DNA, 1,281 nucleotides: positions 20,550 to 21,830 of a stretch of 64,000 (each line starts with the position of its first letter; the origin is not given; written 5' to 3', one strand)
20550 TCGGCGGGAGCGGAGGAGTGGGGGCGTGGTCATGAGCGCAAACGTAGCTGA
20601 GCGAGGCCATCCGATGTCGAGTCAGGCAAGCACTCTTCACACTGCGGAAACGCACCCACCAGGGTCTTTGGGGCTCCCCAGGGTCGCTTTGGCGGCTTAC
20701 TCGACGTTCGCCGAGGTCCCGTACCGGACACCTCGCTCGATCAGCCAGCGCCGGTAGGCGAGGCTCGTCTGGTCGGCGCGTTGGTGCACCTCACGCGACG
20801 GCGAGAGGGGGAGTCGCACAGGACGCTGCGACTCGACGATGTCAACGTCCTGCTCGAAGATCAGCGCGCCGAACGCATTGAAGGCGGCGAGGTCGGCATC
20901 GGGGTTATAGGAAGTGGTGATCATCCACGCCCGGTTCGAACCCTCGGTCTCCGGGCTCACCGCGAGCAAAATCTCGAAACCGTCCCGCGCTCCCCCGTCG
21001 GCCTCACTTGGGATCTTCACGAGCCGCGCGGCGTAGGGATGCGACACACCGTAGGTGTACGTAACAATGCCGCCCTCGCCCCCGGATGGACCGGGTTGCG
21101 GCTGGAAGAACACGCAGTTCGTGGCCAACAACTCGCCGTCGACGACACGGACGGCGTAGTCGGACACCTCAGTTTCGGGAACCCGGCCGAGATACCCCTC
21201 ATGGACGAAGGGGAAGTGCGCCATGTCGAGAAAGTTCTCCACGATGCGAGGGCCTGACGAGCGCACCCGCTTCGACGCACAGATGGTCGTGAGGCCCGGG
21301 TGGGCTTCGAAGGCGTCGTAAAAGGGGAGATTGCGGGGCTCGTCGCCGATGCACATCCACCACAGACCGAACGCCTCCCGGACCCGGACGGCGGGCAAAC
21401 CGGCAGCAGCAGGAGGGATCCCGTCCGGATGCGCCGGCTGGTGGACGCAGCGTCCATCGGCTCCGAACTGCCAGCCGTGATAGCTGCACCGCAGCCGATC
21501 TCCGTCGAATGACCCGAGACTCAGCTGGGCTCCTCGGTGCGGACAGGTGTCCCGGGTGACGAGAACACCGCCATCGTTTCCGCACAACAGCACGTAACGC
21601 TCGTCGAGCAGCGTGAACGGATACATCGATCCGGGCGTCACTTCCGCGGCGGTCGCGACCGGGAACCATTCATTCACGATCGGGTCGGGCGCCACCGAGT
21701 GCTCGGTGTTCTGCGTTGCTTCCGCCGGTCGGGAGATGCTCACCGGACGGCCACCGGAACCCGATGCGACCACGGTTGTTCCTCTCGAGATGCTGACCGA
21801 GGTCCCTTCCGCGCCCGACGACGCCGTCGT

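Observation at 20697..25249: NdmCDE-like domain distribution: Rieske-less oxygenase + Rieske-bearing reductase + GST (fused here to a second, complete Rieske oxygenase)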

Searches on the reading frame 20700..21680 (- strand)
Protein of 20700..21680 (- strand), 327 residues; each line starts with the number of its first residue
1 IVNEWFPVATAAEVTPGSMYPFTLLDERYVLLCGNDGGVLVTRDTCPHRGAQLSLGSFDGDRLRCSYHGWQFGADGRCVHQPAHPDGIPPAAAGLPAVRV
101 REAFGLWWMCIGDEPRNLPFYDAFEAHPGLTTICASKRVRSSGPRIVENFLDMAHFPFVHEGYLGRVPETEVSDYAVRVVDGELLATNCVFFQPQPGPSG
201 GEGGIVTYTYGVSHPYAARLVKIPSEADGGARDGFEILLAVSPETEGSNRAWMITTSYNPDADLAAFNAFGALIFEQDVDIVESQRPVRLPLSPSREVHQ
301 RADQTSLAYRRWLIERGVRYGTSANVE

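Call 28: search_solved_structures(query=window:20700-21680:-, max_evalue=1e-15, show_alignments=5)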
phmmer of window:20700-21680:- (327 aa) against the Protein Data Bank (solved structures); distinct sequences matched with E-value up to 1e-15: 8.
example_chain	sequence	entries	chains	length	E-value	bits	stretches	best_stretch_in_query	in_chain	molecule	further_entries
6wnc_A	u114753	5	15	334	2e-48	168.5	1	1-322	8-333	SxtDIOX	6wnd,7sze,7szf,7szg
6wn3_A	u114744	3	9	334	3.8e-48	167.5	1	1-322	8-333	SxtT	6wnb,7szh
6ick_A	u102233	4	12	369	1.3e-31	113.2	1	4-316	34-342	Methylxanthine N1-demethylase NdmA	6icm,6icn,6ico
6icp_A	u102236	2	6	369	1.6e-30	109.5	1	4-316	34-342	Methylxanthine N1-demethylase NdmA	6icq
6icl_A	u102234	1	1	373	8.2e-23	84.2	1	19-315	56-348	Methylxanthine N3-demethylase NdmB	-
7fhr_A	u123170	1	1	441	9.6e-21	77.4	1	5-162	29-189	Putative Phthalate 4,5-dioxygenase, subunit alpha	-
7qwt_A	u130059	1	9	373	5.9e-20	74.8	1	4-161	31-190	Rieske (2Fe-2S) domain protein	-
3gb4_A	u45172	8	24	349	2.7e-17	66.1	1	3-185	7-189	DdmC | Dicamba O-demethylase, oxygenase component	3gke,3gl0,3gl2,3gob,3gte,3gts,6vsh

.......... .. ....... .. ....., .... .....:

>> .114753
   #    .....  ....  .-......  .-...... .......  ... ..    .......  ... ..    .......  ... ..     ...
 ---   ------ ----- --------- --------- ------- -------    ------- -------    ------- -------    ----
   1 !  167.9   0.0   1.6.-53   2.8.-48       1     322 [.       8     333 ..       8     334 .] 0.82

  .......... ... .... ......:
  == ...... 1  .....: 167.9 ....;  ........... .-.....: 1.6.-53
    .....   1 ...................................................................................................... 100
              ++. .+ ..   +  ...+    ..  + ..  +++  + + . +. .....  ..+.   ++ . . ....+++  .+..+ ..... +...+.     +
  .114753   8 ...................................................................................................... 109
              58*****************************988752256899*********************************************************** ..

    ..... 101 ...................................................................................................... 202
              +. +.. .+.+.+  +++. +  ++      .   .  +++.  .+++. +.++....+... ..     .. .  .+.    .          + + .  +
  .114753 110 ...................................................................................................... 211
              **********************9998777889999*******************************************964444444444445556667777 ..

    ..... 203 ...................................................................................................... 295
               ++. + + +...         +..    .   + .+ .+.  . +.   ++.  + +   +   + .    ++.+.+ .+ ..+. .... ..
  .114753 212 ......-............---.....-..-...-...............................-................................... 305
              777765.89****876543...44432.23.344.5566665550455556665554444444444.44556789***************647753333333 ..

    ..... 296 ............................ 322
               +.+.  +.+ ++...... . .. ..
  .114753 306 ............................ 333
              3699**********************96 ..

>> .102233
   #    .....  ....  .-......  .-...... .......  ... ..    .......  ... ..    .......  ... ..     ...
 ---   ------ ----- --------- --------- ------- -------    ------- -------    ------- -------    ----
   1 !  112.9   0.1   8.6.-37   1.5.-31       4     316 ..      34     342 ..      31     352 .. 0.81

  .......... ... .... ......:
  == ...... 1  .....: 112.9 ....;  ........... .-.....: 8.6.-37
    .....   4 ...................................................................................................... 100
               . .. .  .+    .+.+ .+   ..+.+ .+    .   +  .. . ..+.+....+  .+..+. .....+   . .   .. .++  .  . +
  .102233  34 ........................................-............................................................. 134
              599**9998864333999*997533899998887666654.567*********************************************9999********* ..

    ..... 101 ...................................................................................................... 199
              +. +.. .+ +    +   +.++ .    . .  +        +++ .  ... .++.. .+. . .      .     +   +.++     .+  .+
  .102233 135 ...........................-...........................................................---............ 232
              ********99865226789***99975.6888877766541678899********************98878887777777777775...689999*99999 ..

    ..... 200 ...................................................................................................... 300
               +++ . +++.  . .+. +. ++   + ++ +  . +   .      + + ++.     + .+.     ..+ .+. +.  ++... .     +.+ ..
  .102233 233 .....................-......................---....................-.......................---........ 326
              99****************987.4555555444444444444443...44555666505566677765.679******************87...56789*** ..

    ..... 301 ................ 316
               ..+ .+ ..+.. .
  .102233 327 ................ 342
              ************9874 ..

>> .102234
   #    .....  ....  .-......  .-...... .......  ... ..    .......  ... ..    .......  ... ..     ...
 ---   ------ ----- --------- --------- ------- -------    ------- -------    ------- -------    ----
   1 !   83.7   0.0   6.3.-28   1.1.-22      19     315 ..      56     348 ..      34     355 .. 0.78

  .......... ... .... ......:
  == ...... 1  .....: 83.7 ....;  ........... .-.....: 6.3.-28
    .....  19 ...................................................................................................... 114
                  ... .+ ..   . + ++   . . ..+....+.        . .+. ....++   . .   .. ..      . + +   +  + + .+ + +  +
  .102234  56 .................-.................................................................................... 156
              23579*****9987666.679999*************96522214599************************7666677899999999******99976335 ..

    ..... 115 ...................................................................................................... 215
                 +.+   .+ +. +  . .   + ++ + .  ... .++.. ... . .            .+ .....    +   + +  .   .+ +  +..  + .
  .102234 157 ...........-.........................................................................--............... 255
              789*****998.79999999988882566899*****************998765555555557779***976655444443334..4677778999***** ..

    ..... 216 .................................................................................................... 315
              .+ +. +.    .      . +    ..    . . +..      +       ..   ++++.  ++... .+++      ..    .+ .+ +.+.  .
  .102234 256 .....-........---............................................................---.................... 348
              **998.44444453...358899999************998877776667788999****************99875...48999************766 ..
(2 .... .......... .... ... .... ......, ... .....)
